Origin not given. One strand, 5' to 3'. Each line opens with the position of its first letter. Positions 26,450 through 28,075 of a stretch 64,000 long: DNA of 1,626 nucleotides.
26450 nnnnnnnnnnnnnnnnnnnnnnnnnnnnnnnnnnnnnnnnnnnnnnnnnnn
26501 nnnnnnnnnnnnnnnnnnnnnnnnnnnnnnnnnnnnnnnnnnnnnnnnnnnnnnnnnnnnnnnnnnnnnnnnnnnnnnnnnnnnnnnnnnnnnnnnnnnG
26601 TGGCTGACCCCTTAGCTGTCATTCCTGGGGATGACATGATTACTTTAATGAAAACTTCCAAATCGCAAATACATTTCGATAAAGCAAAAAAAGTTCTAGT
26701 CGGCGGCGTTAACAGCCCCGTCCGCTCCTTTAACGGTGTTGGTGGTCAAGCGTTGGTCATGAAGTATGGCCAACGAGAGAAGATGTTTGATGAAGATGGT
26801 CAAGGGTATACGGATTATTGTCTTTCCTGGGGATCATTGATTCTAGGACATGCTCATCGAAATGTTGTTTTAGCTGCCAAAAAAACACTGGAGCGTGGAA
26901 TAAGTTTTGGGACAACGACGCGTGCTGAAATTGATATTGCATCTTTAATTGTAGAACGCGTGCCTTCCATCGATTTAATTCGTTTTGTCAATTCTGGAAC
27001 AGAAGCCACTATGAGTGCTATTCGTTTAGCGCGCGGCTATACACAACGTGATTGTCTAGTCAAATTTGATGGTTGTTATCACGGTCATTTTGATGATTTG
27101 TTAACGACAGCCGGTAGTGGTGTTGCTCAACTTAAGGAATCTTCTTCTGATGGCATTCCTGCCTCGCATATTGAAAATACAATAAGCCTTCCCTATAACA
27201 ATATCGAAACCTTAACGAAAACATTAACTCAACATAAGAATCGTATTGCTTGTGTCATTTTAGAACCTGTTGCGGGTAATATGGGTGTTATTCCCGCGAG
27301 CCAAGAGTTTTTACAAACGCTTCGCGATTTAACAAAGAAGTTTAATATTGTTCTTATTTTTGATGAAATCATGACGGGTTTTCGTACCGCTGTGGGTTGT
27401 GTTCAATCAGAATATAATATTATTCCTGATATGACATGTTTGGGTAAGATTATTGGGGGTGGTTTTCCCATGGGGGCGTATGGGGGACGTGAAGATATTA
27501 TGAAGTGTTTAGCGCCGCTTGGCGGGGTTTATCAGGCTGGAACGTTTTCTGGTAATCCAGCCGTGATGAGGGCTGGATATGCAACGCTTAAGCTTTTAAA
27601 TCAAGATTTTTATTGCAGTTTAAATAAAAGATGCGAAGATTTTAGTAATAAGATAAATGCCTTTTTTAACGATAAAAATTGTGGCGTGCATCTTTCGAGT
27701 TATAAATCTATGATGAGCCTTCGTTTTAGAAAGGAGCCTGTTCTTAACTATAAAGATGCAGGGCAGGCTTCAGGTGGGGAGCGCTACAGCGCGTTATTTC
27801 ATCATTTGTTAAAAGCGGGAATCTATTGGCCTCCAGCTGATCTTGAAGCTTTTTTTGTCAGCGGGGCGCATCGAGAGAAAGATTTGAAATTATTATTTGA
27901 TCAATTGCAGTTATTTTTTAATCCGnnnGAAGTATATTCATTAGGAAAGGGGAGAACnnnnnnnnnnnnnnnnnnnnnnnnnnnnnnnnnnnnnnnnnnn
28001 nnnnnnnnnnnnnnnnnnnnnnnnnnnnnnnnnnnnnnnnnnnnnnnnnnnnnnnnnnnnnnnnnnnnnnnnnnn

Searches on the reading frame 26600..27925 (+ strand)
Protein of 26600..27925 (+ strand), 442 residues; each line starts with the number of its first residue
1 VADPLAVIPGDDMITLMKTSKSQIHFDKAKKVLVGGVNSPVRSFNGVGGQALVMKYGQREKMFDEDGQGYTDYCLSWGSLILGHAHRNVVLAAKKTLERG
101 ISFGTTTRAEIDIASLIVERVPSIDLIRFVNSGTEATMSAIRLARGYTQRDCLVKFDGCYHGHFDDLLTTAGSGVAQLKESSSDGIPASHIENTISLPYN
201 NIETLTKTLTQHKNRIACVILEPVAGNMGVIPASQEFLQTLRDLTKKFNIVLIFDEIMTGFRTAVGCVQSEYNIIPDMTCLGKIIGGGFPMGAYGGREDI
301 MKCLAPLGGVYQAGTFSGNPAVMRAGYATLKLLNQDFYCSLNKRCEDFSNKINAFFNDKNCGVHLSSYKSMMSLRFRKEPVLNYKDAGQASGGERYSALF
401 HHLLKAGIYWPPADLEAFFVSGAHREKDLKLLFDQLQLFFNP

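Call 76: search_protein_families(library=pfam, proteins=[window:26600-27925:+], max_evalue=0.00001)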
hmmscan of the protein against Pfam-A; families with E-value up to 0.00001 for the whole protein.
window:26600-27925:+ (442 aa): 1 family
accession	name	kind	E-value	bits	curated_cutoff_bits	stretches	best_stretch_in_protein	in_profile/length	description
PF00202.27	Aminotran_3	-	4.6e-63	213.7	30.5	1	53-346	12-319/403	Aminotransferase class-III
